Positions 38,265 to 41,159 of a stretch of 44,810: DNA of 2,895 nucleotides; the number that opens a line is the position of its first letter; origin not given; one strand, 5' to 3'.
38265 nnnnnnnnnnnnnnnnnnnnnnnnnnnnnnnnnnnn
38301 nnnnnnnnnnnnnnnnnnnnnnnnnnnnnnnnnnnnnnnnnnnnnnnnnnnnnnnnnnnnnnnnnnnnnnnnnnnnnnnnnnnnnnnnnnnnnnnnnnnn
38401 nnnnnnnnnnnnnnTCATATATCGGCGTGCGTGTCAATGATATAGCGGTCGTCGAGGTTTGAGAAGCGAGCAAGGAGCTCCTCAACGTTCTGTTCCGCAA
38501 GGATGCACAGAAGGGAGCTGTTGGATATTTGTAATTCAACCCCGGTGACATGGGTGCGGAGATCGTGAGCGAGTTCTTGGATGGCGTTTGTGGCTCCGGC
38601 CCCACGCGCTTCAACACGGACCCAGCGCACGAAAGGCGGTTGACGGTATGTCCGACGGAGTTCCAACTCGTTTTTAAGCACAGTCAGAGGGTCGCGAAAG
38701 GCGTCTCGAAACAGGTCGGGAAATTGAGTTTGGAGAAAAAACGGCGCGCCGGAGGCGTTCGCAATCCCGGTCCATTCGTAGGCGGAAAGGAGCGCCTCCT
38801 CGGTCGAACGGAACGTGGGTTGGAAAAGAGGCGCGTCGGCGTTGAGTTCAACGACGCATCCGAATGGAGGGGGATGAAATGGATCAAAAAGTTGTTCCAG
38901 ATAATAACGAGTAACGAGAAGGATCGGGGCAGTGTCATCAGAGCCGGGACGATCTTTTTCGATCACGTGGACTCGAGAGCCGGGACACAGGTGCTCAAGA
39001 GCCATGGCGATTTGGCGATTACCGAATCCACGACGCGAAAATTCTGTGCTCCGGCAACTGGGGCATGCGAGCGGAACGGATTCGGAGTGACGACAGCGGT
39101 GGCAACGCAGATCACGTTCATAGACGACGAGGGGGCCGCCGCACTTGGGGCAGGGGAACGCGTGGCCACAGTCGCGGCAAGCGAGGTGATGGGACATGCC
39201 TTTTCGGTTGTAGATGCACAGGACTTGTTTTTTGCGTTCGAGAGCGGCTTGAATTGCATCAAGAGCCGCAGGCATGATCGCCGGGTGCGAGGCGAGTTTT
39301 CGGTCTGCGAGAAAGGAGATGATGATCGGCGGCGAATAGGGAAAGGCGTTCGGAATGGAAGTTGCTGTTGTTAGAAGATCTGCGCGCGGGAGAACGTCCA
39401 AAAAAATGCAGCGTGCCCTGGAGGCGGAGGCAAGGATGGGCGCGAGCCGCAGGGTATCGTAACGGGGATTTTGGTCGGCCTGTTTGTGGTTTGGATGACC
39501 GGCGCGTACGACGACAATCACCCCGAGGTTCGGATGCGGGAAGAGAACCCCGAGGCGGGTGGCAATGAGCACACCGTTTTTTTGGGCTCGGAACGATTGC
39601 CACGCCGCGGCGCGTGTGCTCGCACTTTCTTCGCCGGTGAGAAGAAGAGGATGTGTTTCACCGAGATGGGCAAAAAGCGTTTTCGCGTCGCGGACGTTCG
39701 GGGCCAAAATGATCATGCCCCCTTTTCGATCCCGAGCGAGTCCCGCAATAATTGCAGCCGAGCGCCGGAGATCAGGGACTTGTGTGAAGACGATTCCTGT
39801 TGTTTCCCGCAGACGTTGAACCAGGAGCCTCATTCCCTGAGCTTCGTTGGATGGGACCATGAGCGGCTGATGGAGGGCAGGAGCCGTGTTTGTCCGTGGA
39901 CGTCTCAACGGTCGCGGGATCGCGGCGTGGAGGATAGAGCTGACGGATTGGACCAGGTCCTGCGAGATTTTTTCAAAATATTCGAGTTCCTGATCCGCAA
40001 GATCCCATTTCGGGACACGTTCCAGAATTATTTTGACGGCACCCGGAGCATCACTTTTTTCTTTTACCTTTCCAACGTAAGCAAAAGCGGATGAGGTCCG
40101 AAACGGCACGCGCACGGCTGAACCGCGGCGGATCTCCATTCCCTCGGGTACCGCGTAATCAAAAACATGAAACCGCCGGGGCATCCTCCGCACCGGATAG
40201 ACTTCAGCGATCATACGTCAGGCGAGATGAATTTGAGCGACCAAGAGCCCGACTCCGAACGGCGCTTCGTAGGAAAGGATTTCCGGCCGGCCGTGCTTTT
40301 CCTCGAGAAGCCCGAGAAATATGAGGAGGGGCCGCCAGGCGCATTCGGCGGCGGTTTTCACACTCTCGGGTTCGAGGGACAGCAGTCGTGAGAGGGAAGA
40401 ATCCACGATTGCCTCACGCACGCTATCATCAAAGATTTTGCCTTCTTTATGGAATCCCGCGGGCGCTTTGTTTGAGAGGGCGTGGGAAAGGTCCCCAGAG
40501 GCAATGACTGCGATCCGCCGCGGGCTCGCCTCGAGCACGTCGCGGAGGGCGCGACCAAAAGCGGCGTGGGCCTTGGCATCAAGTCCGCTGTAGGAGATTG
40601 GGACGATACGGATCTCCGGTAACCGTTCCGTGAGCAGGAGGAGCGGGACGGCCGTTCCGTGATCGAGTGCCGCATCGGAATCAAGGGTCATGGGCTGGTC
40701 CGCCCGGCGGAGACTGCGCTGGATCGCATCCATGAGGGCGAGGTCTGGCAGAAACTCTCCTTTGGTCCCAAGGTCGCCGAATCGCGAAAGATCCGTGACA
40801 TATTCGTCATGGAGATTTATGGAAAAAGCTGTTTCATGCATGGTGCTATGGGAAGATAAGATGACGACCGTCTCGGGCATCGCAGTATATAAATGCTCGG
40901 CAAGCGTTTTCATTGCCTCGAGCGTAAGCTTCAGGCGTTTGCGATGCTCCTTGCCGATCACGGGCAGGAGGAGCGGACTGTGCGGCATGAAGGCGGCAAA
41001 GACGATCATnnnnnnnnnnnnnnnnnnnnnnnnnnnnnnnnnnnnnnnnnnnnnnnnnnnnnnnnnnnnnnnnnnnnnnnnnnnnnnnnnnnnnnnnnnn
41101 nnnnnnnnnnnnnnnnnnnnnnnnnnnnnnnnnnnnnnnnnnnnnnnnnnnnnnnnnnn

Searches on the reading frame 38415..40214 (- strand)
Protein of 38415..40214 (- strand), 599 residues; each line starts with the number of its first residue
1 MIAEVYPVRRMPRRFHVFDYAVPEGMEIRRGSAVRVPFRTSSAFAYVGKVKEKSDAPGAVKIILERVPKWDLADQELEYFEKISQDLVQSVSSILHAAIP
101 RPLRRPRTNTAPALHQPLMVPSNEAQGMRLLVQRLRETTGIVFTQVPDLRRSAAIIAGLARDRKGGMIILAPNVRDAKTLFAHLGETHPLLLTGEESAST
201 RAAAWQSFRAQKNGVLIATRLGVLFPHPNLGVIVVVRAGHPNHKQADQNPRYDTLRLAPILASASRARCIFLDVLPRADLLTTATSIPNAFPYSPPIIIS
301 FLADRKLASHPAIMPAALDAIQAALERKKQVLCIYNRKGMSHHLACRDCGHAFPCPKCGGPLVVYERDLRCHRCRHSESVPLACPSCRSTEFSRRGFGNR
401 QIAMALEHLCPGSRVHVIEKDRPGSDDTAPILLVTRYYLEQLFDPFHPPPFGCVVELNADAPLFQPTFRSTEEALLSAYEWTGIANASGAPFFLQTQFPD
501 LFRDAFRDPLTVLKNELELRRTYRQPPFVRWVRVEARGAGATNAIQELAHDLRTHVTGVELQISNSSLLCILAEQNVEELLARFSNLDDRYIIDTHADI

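Call 70: search_protein_families(library=pfam, proteins=[window:38415-40214:-], max_evalue=0.00001)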
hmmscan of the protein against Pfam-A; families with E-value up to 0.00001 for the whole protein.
window:38415-40214:- (599 aa): 1 family
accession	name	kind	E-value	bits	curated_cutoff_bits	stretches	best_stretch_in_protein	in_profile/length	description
PF17764.6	PriA_3primeBD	-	9.5e-11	41.9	22.7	1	16-100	10-96/96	3'DNA-binding domain (3'BD)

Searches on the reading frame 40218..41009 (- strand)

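Call 70: search_protein_families(library=pfam, proteins=[window:40218-41009:-], max_evalue=0.00001)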
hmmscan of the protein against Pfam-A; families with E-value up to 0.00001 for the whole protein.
window:40218-41009:- (263 aa): 2 families
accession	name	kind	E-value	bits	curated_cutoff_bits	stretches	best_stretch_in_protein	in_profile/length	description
PF02900.23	LigB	-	4.1e-35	121.6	26.3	1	5-255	2-266/269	Catalytic LigB subunit of aromatic ring-opening dioxygenase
PF01875.22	Memo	-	7.1e-11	42.2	27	1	40-247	57-249/269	Memo-like protein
